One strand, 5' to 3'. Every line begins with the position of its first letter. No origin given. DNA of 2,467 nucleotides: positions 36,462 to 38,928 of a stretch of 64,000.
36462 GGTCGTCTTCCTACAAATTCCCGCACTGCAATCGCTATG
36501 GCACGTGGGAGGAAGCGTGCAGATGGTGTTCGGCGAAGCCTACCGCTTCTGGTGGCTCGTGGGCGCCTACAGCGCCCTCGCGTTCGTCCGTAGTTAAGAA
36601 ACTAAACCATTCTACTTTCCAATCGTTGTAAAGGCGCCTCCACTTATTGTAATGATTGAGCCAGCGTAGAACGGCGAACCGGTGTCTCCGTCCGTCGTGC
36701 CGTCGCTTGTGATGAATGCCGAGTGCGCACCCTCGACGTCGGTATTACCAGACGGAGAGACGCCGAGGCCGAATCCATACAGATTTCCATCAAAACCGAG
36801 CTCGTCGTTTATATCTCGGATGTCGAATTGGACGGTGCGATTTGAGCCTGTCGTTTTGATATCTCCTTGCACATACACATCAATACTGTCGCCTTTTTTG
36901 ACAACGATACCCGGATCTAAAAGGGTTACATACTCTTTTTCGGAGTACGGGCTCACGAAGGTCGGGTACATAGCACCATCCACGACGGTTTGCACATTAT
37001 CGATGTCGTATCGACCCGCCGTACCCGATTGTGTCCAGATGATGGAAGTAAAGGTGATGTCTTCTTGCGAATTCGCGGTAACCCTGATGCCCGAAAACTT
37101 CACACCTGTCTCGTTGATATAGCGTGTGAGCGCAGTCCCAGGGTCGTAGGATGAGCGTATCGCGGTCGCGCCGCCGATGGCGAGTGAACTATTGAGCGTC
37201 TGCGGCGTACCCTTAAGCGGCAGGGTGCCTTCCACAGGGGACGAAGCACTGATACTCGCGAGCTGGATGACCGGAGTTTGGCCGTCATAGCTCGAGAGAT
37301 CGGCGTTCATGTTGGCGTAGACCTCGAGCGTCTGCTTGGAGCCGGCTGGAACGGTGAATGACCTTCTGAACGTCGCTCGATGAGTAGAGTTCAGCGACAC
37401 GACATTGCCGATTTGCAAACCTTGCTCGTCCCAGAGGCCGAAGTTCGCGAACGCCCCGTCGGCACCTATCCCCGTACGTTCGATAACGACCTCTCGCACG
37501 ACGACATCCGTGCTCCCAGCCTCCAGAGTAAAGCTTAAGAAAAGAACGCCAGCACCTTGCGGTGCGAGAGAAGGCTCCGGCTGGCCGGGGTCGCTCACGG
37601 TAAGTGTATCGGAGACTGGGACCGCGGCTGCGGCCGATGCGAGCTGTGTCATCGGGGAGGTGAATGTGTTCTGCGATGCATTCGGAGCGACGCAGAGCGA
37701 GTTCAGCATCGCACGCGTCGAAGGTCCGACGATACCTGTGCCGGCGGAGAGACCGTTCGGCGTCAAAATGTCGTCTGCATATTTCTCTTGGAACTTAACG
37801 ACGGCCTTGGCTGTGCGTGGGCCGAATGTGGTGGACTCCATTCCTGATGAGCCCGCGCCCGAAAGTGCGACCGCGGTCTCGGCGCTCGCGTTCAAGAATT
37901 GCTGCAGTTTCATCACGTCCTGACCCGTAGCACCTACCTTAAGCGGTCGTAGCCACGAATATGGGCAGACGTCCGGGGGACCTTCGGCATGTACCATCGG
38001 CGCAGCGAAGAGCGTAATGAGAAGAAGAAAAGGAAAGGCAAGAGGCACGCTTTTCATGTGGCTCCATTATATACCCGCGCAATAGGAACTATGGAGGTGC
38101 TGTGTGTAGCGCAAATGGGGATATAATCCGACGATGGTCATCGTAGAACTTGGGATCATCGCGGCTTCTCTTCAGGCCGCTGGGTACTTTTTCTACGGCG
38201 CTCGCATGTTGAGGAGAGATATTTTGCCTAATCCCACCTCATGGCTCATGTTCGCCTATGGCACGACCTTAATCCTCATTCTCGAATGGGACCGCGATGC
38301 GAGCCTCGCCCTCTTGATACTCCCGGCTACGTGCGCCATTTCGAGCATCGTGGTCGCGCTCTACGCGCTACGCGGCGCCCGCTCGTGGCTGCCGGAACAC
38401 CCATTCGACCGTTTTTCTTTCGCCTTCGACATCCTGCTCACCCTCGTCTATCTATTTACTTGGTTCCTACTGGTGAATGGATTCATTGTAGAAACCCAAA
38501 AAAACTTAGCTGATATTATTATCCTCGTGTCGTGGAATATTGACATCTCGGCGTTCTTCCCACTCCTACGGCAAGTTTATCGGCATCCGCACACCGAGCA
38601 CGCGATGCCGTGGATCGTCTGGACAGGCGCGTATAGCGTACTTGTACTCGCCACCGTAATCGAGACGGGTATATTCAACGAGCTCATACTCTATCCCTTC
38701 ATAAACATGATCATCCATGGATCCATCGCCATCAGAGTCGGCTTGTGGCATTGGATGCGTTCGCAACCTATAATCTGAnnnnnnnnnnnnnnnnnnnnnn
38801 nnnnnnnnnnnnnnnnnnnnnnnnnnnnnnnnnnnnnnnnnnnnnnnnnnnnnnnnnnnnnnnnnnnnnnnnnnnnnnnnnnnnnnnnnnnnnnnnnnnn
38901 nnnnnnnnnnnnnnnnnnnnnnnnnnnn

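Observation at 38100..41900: Lower-GC island with tandem SET-domain genes and an orphan multi-TM histidine kinase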

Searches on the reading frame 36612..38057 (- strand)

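Call 3: search_protein_families(library=pfam, proteins=[window:36612-38057:-], max_evalue=0.1)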
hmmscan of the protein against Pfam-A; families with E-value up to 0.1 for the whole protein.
window:36612-38057:- (481 aa): 1 family
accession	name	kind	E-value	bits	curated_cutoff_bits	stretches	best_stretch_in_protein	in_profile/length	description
PF01471.23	PG_binding_1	-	7.8e-06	26.4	23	1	44-118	1-57/57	Putative peptidoglycan binding domain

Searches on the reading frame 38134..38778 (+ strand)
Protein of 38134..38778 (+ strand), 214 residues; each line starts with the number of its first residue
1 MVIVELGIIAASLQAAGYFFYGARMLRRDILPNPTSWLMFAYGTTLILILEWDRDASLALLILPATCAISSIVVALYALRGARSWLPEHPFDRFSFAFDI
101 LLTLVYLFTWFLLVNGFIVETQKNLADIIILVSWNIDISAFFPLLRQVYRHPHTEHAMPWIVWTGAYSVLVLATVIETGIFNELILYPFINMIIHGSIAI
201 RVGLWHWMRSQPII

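Call 3: search_protein_families(library=pfam, proteins=[window:38134-38778:+], max_evalue=0.1)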
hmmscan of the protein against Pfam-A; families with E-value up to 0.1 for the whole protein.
window:38134-38778:+ (214 aa): 0 families

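Call 67: search_protein_families(library=ncbifam, proteins=[window:38134-38775:+], max_evalue=0.01)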
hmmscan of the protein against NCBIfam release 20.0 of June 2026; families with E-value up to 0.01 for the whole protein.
window:38134-38775:+ (214 aa): 0 families

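Call 68: search_protein_families(library=padloc, proteins=[window:38134-38775:+], max_evalue=0.01)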
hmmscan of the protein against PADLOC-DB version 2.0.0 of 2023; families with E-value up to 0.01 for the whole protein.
window:38134-38775:+ (214 aa): 0 families

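Call 69: search_protein_representatives(protein=window:38134-38775:+)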
Query: 214 residues. Proteins with E-value up to 0.001 (for the whole library): 254; up to 1e-10: 139; up to 1e-30: 35. The best 150 are listed.
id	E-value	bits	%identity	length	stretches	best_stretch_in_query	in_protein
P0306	6.4e-72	258.2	58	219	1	2-209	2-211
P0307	5.5e-50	186.5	53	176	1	39-206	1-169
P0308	3.5e-42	161.0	42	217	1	1-200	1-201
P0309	2.1e-41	158.4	45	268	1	3-200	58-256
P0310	5.1e-41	157.2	43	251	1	3-201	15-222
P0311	1.1e-40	156.1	49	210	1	6-199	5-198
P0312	4.2e-39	150.9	40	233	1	3-202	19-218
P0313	4.7e-39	150.8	42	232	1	5-200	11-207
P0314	4.0e-38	147.7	42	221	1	5-199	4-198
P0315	9.4e-38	146.5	40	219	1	6-200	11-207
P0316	9.7e-38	146.5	38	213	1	8-200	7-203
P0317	1.5e-37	145.9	45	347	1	2-202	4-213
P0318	8.7e-37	143.3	37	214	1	3-200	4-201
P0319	1.1e-36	143.0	39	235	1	4-203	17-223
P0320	1.1e-36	143.0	41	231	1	4-198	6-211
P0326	1.7e-34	135.8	44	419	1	5-204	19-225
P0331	4.5e-33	131.2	43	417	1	3-200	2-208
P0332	8.7e-33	130.3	44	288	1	2-200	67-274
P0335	2.3e-32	128.9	40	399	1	8-200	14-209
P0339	3.7e-31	125.0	38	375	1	5-200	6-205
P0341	1.4e-30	123.1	39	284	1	6-205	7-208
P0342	1.6e-30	122.9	39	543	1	8-205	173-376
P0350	2.4e-29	119.0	37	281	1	6-205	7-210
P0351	6.1e-29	117.7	38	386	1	6-200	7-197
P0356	4.9e-28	114.8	38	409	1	5-200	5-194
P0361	6.9e-26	107.7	38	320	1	9-197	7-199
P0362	1.0e-25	107.2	35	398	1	7-207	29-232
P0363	1.1e-25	107.1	37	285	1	9-198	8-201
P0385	4.2e-22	95.3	33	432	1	6-191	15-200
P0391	1.0e-19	87.6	31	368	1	13-200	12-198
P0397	5.3e-18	81.9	36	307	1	2-175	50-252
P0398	6.9e-18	81.6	34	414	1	39-200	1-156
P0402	4.1e-17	79.0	37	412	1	6-200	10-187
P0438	2.9e-11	59.9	32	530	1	5-200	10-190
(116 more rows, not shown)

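Call 70: search_protein_families(library=pfam, proteins=[P0317, P0326, P0331, P0335, P0339, P0342, P0351, P0356, P0362, P0385], max_evalue=0.001)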
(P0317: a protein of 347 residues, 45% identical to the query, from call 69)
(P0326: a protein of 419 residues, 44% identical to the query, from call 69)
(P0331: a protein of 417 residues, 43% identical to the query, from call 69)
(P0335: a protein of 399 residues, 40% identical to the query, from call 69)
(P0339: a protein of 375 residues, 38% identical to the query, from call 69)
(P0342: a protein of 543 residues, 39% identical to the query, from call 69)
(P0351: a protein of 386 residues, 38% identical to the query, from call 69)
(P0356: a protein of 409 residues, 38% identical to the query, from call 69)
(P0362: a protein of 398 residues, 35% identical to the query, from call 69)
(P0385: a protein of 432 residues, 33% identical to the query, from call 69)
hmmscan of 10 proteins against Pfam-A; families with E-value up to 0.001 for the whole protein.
P0317 (347 aa): 0 families

P0326 (419 aa): 1 family
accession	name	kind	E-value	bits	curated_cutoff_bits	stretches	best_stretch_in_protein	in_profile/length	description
PF00856.33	SET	-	1.6e-11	45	22.4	1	268-355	3-104/105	SET domain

P0331 (417 aa): 1 family
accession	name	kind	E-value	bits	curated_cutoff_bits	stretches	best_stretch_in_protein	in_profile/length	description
PF05228.19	CHASE4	-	1.1e-06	29.3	26.2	1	288-399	11-107/140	CHASE4 domain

P0335 (399 aa): 1 family
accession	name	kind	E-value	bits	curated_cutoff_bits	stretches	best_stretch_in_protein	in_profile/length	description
PF00856.33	SET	-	1.8e-12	48.1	22.4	1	253-341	1-104/105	SET domain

P0339 (375 aa): 1 family
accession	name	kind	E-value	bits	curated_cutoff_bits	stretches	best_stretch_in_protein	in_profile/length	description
PF00856.33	SET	-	6.8e-11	43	22.4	1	226-316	1-104/105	SET domain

P0342 (543 aa): 1 family
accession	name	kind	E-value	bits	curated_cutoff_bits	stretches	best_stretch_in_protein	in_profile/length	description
PF00856.33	SET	-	7e-13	49.3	22.4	1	395-484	1-104/105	SET domain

P0351 (386 aa): 1 family
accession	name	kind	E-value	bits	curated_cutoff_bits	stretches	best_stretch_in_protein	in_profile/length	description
PF00856.33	SET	-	2.6e-10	41.1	22.4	1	222-310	1-104/105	SET domain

P0356 (409 aa): 1 family
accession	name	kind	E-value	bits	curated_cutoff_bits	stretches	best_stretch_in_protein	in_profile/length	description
PF00856.33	SET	-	6.1e-11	43.1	22.4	1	222-306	1-104/105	SET domain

P0362 (398 aa): 1 family
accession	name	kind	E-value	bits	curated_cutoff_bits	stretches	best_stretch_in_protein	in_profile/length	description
PF00856.33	SET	-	1e-10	42.4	22.4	1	251-340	1-104/105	SET domain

P0385 (432 aa): 1 family
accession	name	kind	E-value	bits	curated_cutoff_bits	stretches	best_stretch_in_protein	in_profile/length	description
PF00856.33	SET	-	2.7e-08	34.6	22.4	1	301-337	61-104/105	SET domain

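Call 71: search_protein_families(library=pfam, proteins=[P0391, P0398, P0402, P0438, P0361, P0397, P0332, P0341, P0350, P0363], max_evalue=0.001)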
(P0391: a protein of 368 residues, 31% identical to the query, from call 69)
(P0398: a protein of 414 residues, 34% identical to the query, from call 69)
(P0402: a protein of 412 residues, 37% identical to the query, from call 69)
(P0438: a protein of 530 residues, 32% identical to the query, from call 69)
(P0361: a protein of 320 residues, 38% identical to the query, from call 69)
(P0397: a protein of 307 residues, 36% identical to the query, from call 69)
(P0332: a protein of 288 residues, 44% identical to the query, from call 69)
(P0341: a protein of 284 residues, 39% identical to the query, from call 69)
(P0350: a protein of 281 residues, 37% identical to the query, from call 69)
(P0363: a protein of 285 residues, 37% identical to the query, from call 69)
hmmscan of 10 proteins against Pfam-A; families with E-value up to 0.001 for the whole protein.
P0391 (368 aa): 1 family
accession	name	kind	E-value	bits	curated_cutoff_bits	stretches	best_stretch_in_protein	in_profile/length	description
PF00856.33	SET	-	1.3e-11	45.3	22.4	1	217-307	1-104/105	SET domain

P0398 (414 aa): 0 families

P0402 (412 aa): 1 family
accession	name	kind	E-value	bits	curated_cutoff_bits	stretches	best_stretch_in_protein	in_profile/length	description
PF00856.33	SET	-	6.5e-10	39.8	22.4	1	235-319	1-104/105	SET domain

P0438 (530 aa): 1 family
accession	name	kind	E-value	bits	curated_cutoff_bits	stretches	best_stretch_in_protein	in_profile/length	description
PF00856.33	SET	-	3e-27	95.5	22.4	2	373-460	1-104/105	SET domain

P0361 (320 aa): 0 families

P0397 (307 aa): 0 families

P0332 (288 aa): 0 families

P0341 (284 aa): 0 families

P0350 (281 aa): 0 families

P0363 (285 aa): 0 families

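Call 77: predict_structure(alignment_id=A6)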
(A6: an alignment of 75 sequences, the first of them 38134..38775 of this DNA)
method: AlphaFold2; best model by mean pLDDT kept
length: 214 residues; sequences in the alignment: 75
mean_pLDDT: 95.7   pTM: 0.90
mean pLDDT of the five models: 95.7, 95.0, 95.0, 94.8, 94.8
residues with pLDDT >= 90: 203; 70-90: 11; 50-70: 0; < 50: 0
segments of 3 or more residues with pLDDT < 50: none
pLDDT, mean of each block of 10 residues (from residue 1): 98 98 98 95 95 96 98 97 92 94 95 97 95 87 95 97 98 98 96 97 96 81
secondary structure, 60 per line:
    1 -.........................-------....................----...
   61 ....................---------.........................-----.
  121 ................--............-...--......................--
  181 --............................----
elements in order: H2-26 H34-53 H58-80 H90-114 H120-136 H139-150 H157-178 H183-210

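Call 79: fold_search(model_id=the predicted structure, library=pdb)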
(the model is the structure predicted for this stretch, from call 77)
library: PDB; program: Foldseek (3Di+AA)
matches with E <= 10: 438; with E <= 0.001: 0
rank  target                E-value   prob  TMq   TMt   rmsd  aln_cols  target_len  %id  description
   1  8dke_P                9.4e-02  1.00  0.61  0.43   5.1       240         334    9  Cryo-EM structure of cystinosin in a cytosol-open state (released 2022-09-21)
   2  7rxc_K                9.4e-02  1.00  0.56  0.59   6.2       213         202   12  CryoEM structure of KDELR with Legobody (released 2021-10-06)
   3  8dkw_P                9.4e-02  0.99  0.50  0.36   7.0       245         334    8  Cryo-EM structure of cystinosin N288K mutant in a cytosol-open state at pH5.0 (released 2022-09-21)
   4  7zkz_A                1.4e-01  0.97  0.49  0.46   6.8       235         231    8  Crystal structure of cystinosin from Arabidopsis thaliana bound to two nanobodies (released 2022-08-31)
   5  6i6j_A                1.7e-01  0.96  0.49  0.51   6.5       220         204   12  Crystal structure of the KDEL receptor bound to synthetic nanobody. (released 2019-02-27)
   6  8apy_A                2.0e-01  0.94  0.47  0.49   6.8       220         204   12  Crystal structure of the H12A variant of the KDEL receptor bound to sybody (released 2023-08-23)
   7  7oye_A                3.6e-01  0.91  0.49  0.50   6.4       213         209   12  Crystal structure of the KDEL receptor bound to HDEL peptide at pH 7.0 (released 2022-07-13)
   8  6i6h_A                3.8e-01  0.94  0.54  0.55   6.3       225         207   12  Crystal structure of the KDEL receptor in the peptide bound state (released 2019-02-27)
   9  6zxr_A                4.4e-01  0.94  0.52  0.52   6.2       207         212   12  Crystal structure of the KDEL receptor bound to RDEL peptide at pH 6.0 (released 2021-02-24)
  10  4jq6_B                4.6e-01  0.38  0.31  0.32   9.7       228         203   14  Crystal structure of blue light-absorbing proteorhodopsin from Med12 at 2.3 Angstrom (released 2013-05-08)
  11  6i6b                  4.8e-01  0.93  0.53  0.56   6.2       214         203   13  Crystal structure of the KDEL receptor in the peptide free state. (released 2019-02-27)
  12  3ez0_C                6.3e-01  0.23  0.25  0.26  12.9       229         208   12  Crystal structure of protein of unknown function with ferritin-like fold (YP_832262.1) from Arthrobacter sp. FB24 at 2 (released 2008-11-25)
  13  4kly_C                7.0e-01  0.44  0.38  0.36   9.4       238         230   16  Crystal structure of a blue-light absorbing proteorhodopsin mutant D97N from HOT75 (released 2013-06-05)
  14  3pt7_B                9.2e-01  0.12  0.18  0.22  17.5       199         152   10  Structure of HbII-III-Oxy from Lucina pectinata at pH 5.0 (released 2011-12-07)
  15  6y7v_A                1.2e+00  0.72  0.50  0.51   6.3       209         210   11  Crystal structure of the KDEL receptor bound to HDEL peptide at pH 6.0 (released 2021-02-10)
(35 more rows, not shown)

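Call 87: find_encoding_contigs(protein=P0326, flank=6000, max_places=3)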
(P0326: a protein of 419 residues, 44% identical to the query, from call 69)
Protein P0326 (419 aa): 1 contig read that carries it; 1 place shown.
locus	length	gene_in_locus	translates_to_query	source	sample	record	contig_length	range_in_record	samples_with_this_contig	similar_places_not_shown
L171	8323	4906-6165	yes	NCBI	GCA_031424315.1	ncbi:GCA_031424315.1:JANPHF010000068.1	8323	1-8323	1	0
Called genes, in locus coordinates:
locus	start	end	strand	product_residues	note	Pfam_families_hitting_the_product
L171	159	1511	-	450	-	PF00672:HAMP (weak), PF02518:HATPase_c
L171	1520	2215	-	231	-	PF00072:Response_reg, PF00486:Trans_reg_C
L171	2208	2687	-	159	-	PF01047:MarR (weak), PF12802:MarR_2, PF13463:HTH_27, PF22194:WHD_F93 (weak)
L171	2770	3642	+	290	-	PF01063:Aminotran_4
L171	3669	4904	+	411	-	PF00024:PAN_1, PF14295:PAN_4, PF00024:PAN_1 (weak)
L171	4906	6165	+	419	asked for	PF00856:SET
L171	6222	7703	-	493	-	-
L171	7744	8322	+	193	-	?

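Call 88: find_encoding_contigs(protein=P0342, flank=6000, max_places=3)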
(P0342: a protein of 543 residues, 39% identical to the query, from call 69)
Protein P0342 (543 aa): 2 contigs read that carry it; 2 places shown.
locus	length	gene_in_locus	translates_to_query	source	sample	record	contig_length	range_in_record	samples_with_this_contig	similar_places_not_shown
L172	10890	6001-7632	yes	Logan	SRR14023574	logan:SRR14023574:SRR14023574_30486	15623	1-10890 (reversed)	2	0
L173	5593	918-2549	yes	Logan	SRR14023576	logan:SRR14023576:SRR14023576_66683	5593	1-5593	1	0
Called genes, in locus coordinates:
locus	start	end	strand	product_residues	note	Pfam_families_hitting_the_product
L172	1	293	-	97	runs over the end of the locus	-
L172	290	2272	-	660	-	PF10412:TrwB_AAD_bind (faint)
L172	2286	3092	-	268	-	-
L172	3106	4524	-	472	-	-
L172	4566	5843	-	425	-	PF01935:DUF87 (weak)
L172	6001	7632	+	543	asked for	PF00856:SET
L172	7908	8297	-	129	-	PF12599:DUF3768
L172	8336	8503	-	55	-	-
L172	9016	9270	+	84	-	-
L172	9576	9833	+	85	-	-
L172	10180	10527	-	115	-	PF13730:HTH_36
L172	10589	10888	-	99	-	?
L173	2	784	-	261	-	?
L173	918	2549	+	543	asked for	PF00856:SET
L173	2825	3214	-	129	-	PF12599:DUF3768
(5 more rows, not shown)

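Call 96: search_solved_structures(query=A6, max_evalue=10, show_alignments=1)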
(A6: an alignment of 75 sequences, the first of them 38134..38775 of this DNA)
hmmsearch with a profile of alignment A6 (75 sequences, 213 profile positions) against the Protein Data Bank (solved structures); distinct sequences matched with E-value up to 10: 0.
